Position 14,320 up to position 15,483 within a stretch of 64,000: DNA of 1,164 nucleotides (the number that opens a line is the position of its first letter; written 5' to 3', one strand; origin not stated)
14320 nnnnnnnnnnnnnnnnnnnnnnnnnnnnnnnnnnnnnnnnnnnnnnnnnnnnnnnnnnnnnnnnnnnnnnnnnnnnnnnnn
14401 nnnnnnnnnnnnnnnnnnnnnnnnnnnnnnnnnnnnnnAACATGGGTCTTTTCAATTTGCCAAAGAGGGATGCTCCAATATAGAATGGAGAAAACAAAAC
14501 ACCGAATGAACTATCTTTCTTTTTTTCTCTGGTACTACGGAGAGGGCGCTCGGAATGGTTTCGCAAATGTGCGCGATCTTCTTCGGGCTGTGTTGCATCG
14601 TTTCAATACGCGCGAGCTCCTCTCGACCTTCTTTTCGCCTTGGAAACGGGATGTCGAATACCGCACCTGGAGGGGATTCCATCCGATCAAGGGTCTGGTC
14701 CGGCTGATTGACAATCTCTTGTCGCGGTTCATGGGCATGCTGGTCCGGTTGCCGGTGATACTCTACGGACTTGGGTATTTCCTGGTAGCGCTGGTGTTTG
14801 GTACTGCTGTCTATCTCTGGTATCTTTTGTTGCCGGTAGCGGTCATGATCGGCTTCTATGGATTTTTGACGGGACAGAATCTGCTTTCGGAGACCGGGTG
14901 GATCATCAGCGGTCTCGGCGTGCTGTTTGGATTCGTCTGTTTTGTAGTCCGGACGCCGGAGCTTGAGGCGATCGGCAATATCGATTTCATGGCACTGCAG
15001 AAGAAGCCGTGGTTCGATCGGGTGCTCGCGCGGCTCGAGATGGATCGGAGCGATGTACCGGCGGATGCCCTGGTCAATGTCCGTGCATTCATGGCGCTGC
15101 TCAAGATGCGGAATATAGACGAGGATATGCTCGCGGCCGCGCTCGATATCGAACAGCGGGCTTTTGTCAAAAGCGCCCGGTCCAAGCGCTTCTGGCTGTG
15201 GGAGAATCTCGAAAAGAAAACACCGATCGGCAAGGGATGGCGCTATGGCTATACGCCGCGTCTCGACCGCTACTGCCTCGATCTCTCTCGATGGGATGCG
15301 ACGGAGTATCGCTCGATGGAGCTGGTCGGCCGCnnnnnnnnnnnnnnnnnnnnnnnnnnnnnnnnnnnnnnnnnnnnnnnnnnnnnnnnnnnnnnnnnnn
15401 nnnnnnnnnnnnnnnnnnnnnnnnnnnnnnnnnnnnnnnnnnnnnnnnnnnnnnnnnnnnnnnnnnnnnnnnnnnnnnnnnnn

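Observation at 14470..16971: Membrane-anchored two-domain Clp-like AAA+ ATPase with a probably inactive D1, embedded among glycan-synthesis genes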

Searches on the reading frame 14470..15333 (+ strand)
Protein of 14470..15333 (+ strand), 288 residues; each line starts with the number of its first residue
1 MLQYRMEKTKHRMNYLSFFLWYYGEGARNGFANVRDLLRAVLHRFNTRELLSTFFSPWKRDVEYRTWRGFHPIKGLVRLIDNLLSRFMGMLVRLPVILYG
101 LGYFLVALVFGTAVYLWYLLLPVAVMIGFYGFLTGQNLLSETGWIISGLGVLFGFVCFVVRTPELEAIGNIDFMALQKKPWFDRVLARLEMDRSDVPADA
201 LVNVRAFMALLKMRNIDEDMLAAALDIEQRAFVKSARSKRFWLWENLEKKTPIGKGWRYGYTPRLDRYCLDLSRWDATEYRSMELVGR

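Call 31: search_protein_families(library=pfam, proteins=[window:14470-15333:+], max_evalue=10)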
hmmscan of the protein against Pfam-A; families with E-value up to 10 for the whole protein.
seq(288 aa): 0 families

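Call 49: search_protein_representatives(alignment_id=A3)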
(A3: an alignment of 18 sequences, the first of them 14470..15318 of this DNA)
Query: 18 sequences, 267 profile positions. Proteins with E-value up to 0.001 (for the whole library): 1625; up to 1e-10: 1001; up to 1e-30: 82. The best 150 are listed.
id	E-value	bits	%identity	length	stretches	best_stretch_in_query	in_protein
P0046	5.9e-89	314.4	-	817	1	4-267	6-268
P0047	1.2e-85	303.5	-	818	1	3-266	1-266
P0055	7.2e-85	301.0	-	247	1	1-239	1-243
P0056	1.1e-81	290.5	-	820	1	1-266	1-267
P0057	1.7e-77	276.8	-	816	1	3-266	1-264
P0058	1.6e-76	273.6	-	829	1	4-266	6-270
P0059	2.8e-76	272.8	-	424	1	4-266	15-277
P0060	2.7e-74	266.3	-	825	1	2-265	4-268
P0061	2.7e-73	263.1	-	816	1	1-266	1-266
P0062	5.2e-69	249.0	-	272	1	3-266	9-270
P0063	9.1e-68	244.9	-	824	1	3-266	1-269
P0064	3.0e-67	243.2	-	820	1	3-266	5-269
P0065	3.8e-67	242.9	-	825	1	4-266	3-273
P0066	6.2e-67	242.2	-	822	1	1-259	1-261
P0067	2.0e-65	237.3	-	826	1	3-256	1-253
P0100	3.1e-37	144.8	-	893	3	3-135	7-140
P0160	5.1e-27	111.3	-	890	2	4-142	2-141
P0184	3.0e-24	102.2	-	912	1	3-259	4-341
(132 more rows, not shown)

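Call 53: find_related_loci(query=A5, collection=genome_contigs, flank=8000)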
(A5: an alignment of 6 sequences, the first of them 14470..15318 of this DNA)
Query A5 (283 aa) in genome_contigs; peptide patterns used: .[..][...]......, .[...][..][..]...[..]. (x = any residue, [..] = any of these).
82 stretches matched a pattern; 61 encode a relative of the query (tblastn E <= 1e-3); 60 distinct loci.
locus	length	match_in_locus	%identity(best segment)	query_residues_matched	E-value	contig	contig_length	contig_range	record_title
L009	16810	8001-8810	73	13-283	8e-136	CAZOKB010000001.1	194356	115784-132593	MAG TPA_asm: uncultured Bdellovibrionales bacterium isolate SRP278252_co2_108 genome assembly, contig: NODE_71_length_19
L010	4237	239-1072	55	8-283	4e-97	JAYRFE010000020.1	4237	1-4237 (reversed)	MAG: Candidatus Moraniibacteriota bacterium isolate SH_SHASGE3bin.24 k141_387398, whole genome shotgun sequence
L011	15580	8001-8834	53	8-283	5e-94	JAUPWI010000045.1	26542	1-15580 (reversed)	MAG: Patescibacteria group bacterium isolate erpe_2018_sw_45hr_WHONDRS-SW48-000100_B_bin.13 scaffold_685626, whole genom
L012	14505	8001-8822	54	13-283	4e-91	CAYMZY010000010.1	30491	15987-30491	MAG TPA_asm: uncultured Bdellovibrionales bacterium isolate SRP286056_co1_431 genome assembly, contig: NODE_1678_length_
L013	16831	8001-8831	53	10-283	5e-89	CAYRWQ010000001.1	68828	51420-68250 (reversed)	MAG TPA_asm: uncultured Bdellovibrionales bacterium isolate binchicken_co128_176 genome assembly, contig: NODE_235_lengt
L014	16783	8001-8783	43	17-280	1e-63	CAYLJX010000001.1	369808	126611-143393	MAG TPA_asm: uncultured Bdellovibrionales bacterium isolate SRP342105_co1_463 genome assembly, contig: NODE_13_length_36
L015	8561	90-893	39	4-280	4e-58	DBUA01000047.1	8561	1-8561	MAG TPA_asm: Candidatus Moranbacteria bacterium UBA1302 UBA1302_contig_54055, whole genome shotgun sequence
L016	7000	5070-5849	39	18-280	9e-58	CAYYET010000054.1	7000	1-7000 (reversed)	MAG TPA_asm: uncultured Bdellovibrionales bacterium isolate SRP135725_co1_601 genome assembly, contig: NODE_16047_length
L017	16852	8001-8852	39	2-283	2e-57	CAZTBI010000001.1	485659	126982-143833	MAG TPA_asm: uncultured Bdellovibrionales bacterium isolate SRP342105_co1_260 genome assembly, contig: NODE_7_length_485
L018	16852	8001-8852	38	3-283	6e-56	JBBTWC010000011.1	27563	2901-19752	MAG: Patescibacteria group bacterium isolate H43-bin047_1 H43_bin047_1_000000000011, whole genome shotgun sequence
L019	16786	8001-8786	40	17-280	3e-55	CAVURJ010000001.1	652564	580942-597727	MAG: Candidatus Moranbacteria bacterium isolate MFD09730.bin.1.17 genome assembly, contig: contig_20098, whole genome sh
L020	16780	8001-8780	39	18-280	4e-54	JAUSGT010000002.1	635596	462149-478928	MAG: Candidatus Moraniibacteriota bacterium isolate E14_metabat.bin.14 E14_k141_1001272, whole genome shotgun sequence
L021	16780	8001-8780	38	18-280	1e-52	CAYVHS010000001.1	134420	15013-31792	MAG TPA_asm: uncultured Bdellovibrionales bacterium isolate SRP278252_co2_49 genome assembly, contig: NODE_157_length_13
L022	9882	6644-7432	40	12-281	1e-50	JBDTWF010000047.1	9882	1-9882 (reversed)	MAG: Candidatus Moraniibacteriota bacterium isolate cluster3_bin.85 NODE_31683_length_9882_cov_5.321258, whole genome sh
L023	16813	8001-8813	36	8-283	1e-45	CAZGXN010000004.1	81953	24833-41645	MAG TPA_asm: uncultured Bdellovibrionales bacterium isolate ERP113451_co1_249 genome assembly, contig: NODE_174_length_8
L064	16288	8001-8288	28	1-98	5e-6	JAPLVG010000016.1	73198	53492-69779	MAG: Candidatus Berkelbacteria bacterium isolate LacPavin_0419_WC70L_MAG_40_9 LacPavin_0419_WC70L_scaffold_187286, whole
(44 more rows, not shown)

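Call 63: search_protein_families(library=pfam, proteins=[P0100, P0160, P0184, L064:8538-11051:+, L064:8016-8405:+], max_evalue=0.01)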
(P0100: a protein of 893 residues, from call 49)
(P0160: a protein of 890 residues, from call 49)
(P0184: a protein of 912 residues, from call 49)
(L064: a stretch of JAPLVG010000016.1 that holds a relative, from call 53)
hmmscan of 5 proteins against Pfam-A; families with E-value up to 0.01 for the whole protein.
P0100 (893 aa): 27 families (the best 25 are shown)
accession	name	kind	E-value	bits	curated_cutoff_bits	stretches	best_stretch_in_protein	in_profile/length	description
PF07724.20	AAA_2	-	1.2e-41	142.9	27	1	638-800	1-165/166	AAA domain (Cdc48 subfamily)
PF10431.15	ClpB_D2-small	-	2e-24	85.9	21.9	1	807-888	1-81/81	C-terminal, D2-small domain, of ClpB protein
PF00004.35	AAA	-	9.6e-19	68.6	21.2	2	644-765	2-117/131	ATPase family associated with various cellular activities (AAA)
PF07728.20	AAA_5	-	7.3e-16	58.9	22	2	644-759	3-124/139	AAA domain (dynein-related subfamily)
PF13191.12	AAA_16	-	8.3e-09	36.6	32.6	0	616-664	6-48/167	AAA ATPase domain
PF17871.7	AAA_lid_9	-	6e-08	33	22.8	1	506-569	2-65/104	AAA lid domain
PF01078.27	Mg_chelatase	-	3.6e-07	30.2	20.3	0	359-403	16-60/207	Magnesium chelatase, subunit ChlI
PF20720.3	nSTAND3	-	4e-07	30.3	27.2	0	641-677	18-55/155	Novel STAND NTPase 3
PF05673.19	DUF815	-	1.7e-06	27.8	23.8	0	608-680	26-93/249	Protein of unknown function (DUF815)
PF00158.32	Sigma54_activat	-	1.9e-06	28.1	20.2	1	642-758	24-144/168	Sigma-54 interaction domain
PF13401.12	AAA_22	-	4e-06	27.6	27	0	641-680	6-45/130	AAA domain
PF13173.12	AAA_14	-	5.5e-06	26.9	27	1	643-722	5-76/129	AAA domain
PF07726.17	AAA_3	-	6.4e-05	23.3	27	0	647-757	6-111/131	ATPase family associated with various cellular activities (AAA)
PF13476.12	AAA_23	-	9.8e-05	23.5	27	1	641-837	20-173/201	AAA domain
PF03193.22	RsgA_GTPase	-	0.0001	22.6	30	0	605-662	69-128/174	RsgA GTPase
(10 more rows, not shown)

P0160 (890 aa): 24 families
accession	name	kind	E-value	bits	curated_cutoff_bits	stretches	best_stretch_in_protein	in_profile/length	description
PF07724.20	AAA_2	-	1.7e-47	162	27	1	638-799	1-166/166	AAA domain (Cdc48 subfamily)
PF10431.15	ClpB_D2-small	-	8.3e-25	87.1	21.9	1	805-884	1-80/81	C-terminal, D2-small domain, of ClpB protein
PF00004.35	AAA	-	2.4e-18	67.3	21.2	2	644-757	2-110/131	ATPase family associated with various cellular activities (AAA)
PF07728.20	AAA_5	-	8.6e-17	61.9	22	2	643-764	2-129/139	AAA domain (dynein-related subfamily)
PF17871.7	AAA_lid_9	-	1e-10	41.9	22.8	1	506-601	2-97/104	AAA lid domain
PF00158.32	Sigma54_activat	-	3e-08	34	20.2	1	623-759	5-145/168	Sigma-54 interaction domain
PF05673.19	DUF815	-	1e-07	31.8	23.8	0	332-410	21-98/249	Protein of unknown function (DUF815)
PF13173.12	AAA_14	-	1.4e-07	32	27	1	644-719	6-74/129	AAA domain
PF20720.3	nSTAND3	-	2.6e-07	30.9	27.2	0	352-390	7-43/155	Novel STAND NTPase 3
PF13191.12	AAA_16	-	1.7e-06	29.1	32.6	0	350-391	7-51/167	AAA ATPase domain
PF13401.12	AAA_22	-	1.3e-05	26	27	0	642-732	7-109/130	AAA domain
PF01078.27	Mg_chelatase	-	2.6e-05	24.2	20.3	0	359-385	17-43/207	Magnesium chelatase, subunit ChlI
PF12775.13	AAA_7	-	7.7e-05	22.7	25.8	0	642-689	35-82/181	P-loop containing dynein motor region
PF20030.5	bpMoxR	-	0.00012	21.7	27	0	645-757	36-146/205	MoxR domain in the MoxR-vWA-beta-propeller ternary systems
PF03193.22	RsgA_GTPase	-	0.00017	21.9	30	0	340-387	82-129/174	RsgA GTPase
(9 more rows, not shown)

P0184 (912 aa): 23 families
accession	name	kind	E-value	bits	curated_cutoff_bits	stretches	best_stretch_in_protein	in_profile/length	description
PF07724.20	AAA_2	-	7.3e-52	176.2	27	1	650-817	1-166/166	AAA domain (Cdc48 subfamily)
PF10431.15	ClpB_D2-small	-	9.9e-23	80.4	21.9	1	823-903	1-80/81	C-terminal, D2-small domain, of ClpB protein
PF07728.20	AAA_5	-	8.5e-15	55.4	22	1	655-775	2-124/139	AAA domain (dynein-related subfamily)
PF00004.35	AAA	-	6.7e-14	52.9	21.2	2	656-778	2-114/131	ATPase family associated with various cellular activities (AAA)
PF00158.32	Sigma54_activat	-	3.1e-09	37.2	20.2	1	644-778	14-148/168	Sigma-54 interaction domain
PF12775.13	AAA_7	-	5.1e-07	29.8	25.8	0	358-408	20-71/181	P-loop containing dynein motor region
PF04851.21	ResIII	-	1.2e-06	29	22.5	0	627-681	8-52/164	Type III restriction enzyme, res subunit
PF17871.7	AAA_lid_9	-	1.4e-06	28.6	22.8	1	514-582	2-65/104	AAA lid domain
PF05673.19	DUF815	-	1.6e-06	27.9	23.8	0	341-407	23-90/249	Protein of unknown function (DUF815)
PF13401.12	AAA_22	-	5.1e-06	27.3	27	1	655-749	8-109/130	AAA domain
PF20720.3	nSTAND3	-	7.6e-06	26.1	27.2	0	656-694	21-57/155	Novel STAND NTPase 3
PF01695.23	IstB_IS21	-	9.2e-06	25.8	24.1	0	369-395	90-116/238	IstB-like ATP binding protein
PF13191.12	AAA_16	-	2.1e-05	25.5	32.6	0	355-409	8-63/167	AAA ATPase domain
PF01078.27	Mg_chelatase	-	0.00011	22.2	20.3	0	655-697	25-63/207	Magnesium chelatase, subunit ChlI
PF00005.33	ABC_tran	-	0.00024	22.2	25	0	657-702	16-62/137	ABC transporter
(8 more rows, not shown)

L064:8538-11051:+ (838 aa): 11 families
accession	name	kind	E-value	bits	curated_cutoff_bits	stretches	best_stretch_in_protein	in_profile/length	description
PF07724.20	AAA_2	-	1.6e-49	168.6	27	1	579-744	1-165/166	AAA domain (Cdc48 subfamily)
PF10431.15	ClpB_D2-small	-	5.6e-23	81.2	21.9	1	751-831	1-80/81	C-terminal, D2-small domain, of ClpB protein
PF00004.35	AAA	-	7.9e-16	59.1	21.2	2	585-711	2-119/131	ATPase family associated with various cellular activities (AAA)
PF07728.20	AAA_5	-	7.8e-14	52.3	22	1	584-703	2-124/139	AAA domain (dynein-related subfamily)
PF17871.7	AAA_lid_9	-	5.1e-11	42.9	22.8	1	448-513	2-67/104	AAA lid domain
PF13191.12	AAA_16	-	5.8e-07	30.6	32.6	0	286-333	1-51/167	AAA ATPase domain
PF13401.12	AAA_22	-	1.2e-06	29.3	27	1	584-677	8-109/130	AAA domain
PF00158.32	Sigma54_activat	-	4.8e-05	23.5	20.2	1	572-716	13-155/168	Sigma-54 interaction domain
PF12775.13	AAA_7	-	0.00043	20.3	25.8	0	583-632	35-84/181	P-loop containing dynein motor region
PF13173.12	AAA_14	-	0.00056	20.4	27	0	585-679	6-88/129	AAA domain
PF20720.3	nSTAND3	-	0.00096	19.3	27.2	0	585-612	21-48/155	Novel STAND NTPase 3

L064:8016-8405:+ (130 aa): 0 families

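Call 90: search_solved_structures(query=A3, max_evalue=10)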
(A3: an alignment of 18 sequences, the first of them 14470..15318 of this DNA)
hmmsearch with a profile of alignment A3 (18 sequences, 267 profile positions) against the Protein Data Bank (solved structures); distinct sequences matched with E-value up to 10: 7.
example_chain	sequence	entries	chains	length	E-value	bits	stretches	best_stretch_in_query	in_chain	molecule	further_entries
4xhp_A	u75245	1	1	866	0.13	14.9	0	215-246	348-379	ParM hybrid fusion protein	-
6qv0_A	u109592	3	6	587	0.15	14.6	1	67-118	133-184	ABC transporter, ATP-binding protein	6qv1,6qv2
3qf4_A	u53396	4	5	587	0.15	14.6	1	67-118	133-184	ABC transporter, ATP-binding protein | ABC transporter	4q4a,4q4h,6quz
4q4j_A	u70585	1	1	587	0.17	14.5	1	67-118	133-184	ABC transporter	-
1gt1_A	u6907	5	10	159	1.6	11.2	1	164-232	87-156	ODORANT-BINDING PROTEIN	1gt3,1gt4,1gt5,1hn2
8glv_F4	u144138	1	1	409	5.8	9.5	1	125-216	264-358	DUF4201 domain-containing protein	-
9r2b_B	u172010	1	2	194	7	9.2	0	180-223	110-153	de novo-designed alpha-helical barrel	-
